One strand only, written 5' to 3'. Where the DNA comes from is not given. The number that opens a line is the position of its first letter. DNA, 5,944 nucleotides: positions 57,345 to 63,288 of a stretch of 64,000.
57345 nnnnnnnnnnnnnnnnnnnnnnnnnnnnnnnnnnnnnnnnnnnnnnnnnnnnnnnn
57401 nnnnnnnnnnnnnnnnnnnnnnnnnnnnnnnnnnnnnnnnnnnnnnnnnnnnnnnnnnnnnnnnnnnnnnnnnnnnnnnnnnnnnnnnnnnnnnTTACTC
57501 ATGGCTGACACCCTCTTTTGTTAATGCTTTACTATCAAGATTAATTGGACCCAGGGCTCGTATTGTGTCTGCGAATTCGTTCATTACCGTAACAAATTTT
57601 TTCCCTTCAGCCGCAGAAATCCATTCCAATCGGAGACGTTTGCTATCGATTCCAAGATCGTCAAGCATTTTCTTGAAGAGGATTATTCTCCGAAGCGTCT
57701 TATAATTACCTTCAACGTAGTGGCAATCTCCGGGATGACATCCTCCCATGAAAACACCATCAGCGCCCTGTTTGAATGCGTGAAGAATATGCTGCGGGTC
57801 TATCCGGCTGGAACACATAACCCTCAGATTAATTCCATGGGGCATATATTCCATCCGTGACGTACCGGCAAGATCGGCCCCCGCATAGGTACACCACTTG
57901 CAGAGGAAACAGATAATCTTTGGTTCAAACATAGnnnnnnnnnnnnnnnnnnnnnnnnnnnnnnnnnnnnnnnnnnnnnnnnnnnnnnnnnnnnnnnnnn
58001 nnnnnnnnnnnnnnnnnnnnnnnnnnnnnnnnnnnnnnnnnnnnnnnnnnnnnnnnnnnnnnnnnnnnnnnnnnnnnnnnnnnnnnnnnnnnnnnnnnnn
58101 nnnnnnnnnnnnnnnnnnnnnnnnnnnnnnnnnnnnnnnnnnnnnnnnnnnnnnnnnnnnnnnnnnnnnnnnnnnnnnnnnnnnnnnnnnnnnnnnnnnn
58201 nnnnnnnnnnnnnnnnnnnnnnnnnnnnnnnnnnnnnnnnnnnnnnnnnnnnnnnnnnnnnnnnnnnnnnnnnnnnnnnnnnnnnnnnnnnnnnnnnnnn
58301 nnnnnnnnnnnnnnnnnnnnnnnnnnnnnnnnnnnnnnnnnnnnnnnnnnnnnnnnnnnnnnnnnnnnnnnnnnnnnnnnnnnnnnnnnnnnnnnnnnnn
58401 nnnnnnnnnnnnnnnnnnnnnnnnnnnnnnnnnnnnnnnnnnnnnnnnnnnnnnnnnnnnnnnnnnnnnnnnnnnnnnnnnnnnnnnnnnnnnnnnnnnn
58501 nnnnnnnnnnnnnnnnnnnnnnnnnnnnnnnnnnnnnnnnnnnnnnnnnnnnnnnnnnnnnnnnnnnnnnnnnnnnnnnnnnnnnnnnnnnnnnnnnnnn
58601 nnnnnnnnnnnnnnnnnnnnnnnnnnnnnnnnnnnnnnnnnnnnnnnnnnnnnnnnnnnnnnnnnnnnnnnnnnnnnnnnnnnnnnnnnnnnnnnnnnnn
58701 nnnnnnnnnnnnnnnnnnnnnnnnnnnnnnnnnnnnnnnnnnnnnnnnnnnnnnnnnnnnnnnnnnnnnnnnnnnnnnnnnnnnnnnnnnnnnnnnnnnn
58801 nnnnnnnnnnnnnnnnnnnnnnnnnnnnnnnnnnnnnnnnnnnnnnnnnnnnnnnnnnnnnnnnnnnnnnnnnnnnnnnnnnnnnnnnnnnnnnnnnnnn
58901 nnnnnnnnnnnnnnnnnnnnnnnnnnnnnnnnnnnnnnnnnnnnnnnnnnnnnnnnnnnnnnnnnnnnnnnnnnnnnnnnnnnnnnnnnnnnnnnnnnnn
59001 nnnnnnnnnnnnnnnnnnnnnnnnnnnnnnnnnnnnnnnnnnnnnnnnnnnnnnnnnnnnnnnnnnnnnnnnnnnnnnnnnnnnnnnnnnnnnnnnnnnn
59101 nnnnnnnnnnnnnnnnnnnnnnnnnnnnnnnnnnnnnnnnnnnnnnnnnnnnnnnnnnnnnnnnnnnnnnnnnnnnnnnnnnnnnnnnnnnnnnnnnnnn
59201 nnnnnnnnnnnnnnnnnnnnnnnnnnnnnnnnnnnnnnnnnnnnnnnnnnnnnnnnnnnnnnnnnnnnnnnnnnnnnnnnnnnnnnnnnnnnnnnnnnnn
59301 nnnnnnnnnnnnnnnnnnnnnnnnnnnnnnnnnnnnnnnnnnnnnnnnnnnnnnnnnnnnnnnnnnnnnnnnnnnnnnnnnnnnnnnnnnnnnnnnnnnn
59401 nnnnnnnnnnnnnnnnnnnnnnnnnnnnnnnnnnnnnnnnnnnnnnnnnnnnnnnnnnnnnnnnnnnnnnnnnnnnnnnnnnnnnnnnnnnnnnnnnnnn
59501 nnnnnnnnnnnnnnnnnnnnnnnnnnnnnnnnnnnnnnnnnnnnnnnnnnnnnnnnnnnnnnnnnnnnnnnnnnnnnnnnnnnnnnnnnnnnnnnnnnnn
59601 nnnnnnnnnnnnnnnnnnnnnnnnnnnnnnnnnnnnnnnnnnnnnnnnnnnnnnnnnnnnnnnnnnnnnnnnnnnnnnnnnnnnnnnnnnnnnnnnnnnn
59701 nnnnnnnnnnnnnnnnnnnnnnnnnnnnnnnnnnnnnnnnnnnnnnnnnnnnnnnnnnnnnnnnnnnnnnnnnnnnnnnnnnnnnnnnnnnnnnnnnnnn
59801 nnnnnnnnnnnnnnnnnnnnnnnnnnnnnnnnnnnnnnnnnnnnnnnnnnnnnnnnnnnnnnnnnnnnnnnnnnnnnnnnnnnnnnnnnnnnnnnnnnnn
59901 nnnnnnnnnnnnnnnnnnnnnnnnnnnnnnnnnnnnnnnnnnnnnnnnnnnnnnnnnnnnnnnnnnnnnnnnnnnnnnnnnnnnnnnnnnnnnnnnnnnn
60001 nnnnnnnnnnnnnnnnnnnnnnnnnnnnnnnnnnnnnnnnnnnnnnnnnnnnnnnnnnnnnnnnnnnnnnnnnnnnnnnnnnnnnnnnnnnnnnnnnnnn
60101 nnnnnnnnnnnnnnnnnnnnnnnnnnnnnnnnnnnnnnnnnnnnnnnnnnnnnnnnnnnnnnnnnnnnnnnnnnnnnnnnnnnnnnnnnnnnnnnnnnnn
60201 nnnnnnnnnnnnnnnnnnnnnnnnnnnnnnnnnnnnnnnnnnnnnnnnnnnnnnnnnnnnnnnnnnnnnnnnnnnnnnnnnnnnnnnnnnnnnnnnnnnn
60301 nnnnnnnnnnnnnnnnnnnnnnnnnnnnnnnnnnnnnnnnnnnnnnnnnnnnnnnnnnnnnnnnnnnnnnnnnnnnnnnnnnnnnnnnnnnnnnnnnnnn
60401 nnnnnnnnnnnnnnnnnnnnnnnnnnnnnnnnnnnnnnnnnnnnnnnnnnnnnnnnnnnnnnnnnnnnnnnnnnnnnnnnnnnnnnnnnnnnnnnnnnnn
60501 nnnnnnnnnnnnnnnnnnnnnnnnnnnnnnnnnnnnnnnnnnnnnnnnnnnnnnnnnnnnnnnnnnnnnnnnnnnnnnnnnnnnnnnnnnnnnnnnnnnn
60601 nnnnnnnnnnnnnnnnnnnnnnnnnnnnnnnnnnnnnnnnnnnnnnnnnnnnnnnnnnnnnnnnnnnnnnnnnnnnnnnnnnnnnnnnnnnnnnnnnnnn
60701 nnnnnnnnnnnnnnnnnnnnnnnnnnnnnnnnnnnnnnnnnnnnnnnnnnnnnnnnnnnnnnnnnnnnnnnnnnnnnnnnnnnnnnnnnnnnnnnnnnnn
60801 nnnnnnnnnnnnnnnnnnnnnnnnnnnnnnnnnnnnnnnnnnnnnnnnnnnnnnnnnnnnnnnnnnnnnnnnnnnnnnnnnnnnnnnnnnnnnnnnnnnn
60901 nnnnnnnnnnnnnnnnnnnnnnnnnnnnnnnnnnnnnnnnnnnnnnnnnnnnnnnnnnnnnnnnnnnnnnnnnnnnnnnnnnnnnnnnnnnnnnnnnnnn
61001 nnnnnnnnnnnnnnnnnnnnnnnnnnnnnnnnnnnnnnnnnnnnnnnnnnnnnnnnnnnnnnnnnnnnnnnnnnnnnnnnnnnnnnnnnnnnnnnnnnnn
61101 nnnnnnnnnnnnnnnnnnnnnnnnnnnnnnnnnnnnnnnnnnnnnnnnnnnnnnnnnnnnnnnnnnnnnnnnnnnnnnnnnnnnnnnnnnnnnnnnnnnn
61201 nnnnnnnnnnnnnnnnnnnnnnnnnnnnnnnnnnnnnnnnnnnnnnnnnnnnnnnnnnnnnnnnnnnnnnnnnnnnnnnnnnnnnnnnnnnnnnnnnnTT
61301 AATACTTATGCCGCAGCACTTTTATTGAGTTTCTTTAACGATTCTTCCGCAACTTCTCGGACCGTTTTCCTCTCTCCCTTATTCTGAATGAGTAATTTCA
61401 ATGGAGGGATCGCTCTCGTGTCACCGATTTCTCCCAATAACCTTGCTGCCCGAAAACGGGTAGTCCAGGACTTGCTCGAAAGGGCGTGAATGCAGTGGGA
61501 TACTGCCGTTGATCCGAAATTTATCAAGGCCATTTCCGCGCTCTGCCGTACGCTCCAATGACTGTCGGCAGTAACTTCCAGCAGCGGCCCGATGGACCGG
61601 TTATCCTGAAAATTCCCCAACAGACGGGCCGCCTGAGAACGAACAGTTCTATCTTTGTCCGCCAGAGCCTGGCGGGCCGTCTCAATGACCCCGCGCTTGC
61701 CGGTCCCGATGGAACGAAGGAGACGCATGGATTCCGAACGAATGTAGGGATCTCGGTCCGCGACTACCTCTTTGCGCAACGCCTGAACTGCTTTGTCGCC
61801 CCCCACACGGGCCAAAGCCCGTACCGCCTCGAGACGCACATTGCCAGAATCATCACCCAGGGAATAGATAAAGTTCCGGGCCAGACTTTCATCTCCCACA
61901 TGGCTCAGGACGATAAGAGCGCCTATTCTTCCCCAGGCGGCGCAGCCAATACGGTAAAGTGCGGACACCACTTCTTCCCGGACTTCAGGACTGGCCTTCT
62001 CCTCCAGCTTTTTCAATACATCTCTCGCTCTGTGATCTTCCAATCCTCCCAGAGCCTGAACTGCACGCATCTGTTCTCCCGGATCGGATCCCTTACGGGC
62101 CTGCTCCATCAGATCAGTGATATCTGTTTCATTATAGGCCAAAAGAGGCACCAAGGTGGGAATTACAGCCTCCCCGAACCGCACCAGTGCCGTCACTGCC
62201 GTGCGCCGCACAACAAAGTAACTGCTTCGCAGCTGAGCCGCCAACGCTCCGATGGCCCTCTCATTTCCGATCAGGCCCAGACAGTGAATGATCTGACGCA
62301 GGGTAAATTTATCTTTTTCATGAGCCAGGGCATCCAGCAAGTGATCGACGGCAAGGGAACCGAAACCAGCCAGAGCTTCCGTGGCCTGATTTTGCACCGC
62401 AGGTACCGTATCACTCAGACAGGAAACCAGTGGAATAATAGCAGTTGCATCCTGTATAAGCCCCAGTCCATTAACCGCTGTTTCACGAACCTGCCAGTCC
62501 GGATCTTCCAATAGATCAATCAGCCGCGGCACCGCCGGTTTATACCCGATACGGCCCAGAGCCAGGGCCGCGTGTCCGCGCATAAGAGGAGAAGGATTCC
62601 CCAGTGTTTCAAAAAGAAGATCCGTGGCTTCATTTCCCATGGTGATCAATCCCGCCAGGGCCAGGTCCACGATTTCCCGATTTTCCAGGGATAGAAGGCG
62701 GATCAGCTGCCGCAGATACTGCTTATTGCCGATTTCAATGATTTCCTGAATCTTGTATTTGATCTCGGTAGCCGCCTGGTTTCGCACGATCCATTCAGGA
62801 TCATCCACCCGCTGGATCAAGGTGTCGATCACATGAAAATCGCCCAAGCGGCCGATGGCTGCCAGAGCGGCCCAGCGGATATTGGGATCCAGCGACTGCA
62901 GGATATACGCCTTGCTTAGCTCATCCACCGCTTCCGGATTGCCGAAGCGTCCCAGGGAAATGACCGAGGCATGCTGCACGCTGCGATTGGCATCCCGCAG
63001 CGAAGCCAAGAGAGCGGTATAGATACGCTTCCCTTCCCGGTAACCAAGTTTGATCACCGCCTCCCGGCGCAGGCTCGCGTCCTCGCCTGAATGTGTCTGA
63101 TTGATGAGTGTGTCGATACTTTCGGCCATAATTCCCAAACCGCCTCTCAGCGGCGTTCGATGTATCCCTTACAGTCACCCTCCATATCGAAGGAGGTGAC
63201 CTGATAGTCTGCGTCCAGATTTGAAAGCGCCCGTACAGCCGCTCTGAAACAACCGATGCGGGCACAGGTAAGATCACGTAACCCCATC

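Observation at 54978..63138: HEAT-repeat/HdrC/HdrB/HdrA/MvhD genes transcriptionally fused to a soluble fumarate-reductase-like FeS subunit and flavoprotein: candidate Hdr-coupled (bifurcating/confurcating) fumarate reductase or succinate dehydrogenase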

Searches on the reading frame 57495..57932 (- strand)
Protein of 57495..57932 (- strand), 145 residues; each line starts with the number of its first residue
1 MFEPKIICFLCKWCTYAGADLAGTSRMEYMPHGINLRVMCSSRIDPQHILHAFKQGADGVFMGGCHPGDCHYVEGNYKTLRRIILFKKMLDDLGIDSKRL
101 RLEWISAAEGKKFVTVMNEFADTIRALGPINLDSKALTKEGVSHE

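Call 3: search_protein_families(library=pfam, proteins=[window:57495-57932:-], max_evalue=0.01)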
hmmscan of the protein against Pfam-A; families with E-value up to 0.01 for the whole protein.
window:57495-57932:- (145 aa): 1 family
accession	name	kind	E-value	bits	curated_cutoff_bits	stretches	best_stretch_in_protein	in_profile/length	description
PF02662.21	FlpD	-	1.9e-51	173.7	22.3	1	6-128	1-123/123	Methyl-viologen-reducing hydrogenase, delta subunit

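Call 4: search_protein_families(library=ncbifam, proteins=[window:57495-57932:-], max_evalue=0.01)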
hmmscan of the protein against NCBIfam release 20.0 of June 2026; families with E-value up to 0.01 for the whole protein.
window:57495-57932:- (145 aa): 3 families
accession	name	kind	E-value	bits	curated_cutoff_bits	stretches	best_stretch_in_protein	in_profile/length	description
NF040770.1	hetero_SS_HdrA2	exception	2.4e-49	168.2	1100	1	3-131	647-775/777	CoB-CoM heterodisulfide reductase HdrA2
NF045873.1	F420_non_VhuD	exception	9.1e-37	126.1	215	1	3-132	1-130/132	F420-non-reducing hydrogenase iron-sulfur subunit VhuD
NF041891.1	hdrA_Methbact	equivalog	7.1e-13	47.7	1300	1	3-125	643-759/762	ferredoxin:CoB-CoM heterodisulfide reductase subunit HdrA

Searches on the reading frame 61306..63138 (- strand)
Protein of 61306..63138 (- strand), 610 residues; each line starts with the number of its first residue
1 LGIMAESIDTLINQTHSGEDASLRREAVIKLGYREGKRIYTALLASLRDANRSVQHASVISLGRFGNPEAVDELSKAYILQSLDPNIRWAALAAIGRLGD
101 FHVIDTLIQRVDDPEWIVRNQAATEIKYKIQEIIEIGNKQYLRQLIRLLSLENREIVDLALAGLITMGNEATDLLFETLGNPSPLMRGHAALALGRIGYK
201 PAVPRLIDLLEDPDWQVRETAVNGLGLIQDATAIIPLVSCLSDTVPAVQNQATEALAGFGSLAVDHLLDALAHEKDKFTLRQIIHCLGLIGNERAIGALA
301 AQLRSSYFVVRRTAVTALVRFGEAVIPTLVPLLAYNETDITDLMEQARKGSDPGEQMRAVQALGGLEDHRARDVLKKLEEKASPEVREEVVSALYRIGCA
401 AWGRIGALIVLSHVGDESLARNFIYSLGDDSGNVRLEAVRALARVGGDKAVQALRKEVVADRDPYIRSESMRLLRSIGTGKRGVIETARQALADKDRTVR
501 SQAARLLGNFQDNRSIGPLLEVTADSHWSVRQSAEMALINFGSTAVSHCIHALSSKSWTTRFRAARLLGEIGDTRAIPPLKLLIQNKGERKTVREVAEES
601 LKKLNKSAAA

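Call 3: search_protein_families(library=pfam, proteins=[window:61306-63138:-], max_evalue=0.01)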
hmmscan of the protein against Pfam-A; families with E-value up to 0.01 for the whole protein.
window:61306-63138:- (610 aa): 12 families
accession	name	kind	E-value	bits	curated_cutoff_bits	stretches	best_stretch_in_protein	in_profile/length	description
PF13646.12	HEAT_2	-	2.1e-106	348.9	27.7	11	173-257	2-88/88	HEAT repeats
PF03130.22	HEAT_PBS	-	5.7e-40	131.6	20.9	2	187-212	2-27/27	PBS lyase HEAT-like repeat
PF02985.28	HEAT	-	6e-37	122.6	23.5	1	203-228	2-27/31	HEAT repeat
PF13513.12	HEAT_EZ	-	5.9e-13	49.4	27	0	200-228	23-55/55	HEAT-like repeat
PF12717.13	Cnd1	-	2.7e-10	41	26.4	0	104-175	23-93/162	non-SMC mitotic condensation complex subunit 1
PF00514.29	Arm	-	1e-08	35.4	20.6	0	232-256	12-36/41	Armadillo/beta-catenin-like repeat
PF11838.14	ERAP1_C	-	1e-08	35.4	38.2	1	52-115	127-196/318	ERAP1-like C-terminal domain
PF21581.3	SCD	-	1.3e-06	29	27.5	0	416-450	28-62/75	Stromalin conservative domain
PF24987.1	HEAT_EF3_N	-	0.00018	22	32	0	232-256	144-169/169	EF3 N-terminal HEAT repeat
PF24714.1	TOR1L1_N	-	0.001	18.9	43.3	0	541-572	208-239/281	TORTIFOLIA1 N-terminal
PF21547.3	TTI1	-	0.0052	17.1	27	0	175-200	4-29/90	TELO2-interacting protein 1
PF25786.1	HEAT_GCN1_C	-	0.0087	16.5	27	0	403-445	52-94/151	GCN1-like, C-terminal HEAT repeats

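Call 4: search_protein_families(library=ncbifam, proteins=[window:61306-63138:-], max_evalue=0.01)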
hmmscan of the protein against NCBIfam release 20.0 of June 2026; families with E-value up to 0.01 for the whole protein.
window:61306-63138:- (610 aa): 9 families
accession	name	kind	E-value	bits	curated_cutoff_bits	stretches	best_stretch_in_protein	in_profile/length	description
NF045915.1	PhycobilmeDegNblB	equivalog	4e-40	137.6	300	5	162-253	121-213/214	phycobilisome degradation protein NblB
NF058502.1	phyc_lyase_CpcE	equivalog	1.9e-37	129.2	330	2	184-251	57-123/260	C-phycocyanin alpha-cysteine-84 phycocyanobilin lyase subunit CpcE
NF010374.0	PRK13800.1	equivalog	2.3e-22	79.1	1196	2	424-544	749-869/898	fumarate reductase/succinate dehydrogenase flavoprotein subunit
NF058515.1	phyc_lyase_CpcF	equivalog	1e-21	77.4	220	3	124-229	14-120/200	C-phycocyanin alpha-cysteine-84 phycocyanobilin lyase subunit CpcF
NF058505.1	phyc_lyase_CpeY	equivalog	1.6e-18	66.5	600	2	216-323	67-175/419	C-phycoerythrin alpha-cysteine-82 phycoerythrobilin lyase CpeY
TIGR02270.1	TIGR02270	subfamily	3.9e-14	52.5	206.8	1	126-306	102-281/410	TIGR02270 family protein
NF007244.0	PRK09687.1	equivalog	5.9e-09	35.6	275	0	186-249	145-211/285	putative lyase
NF045662.1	DVU0298_fam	equivalog_domain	7.2e-08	32.3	75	0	170-212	145-187/213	DVU0298 family protein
NF006501.0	PRK08937.3-1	equivalog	0.0013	18.8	310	0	352-398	142-188/191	adenylosuccinate lyase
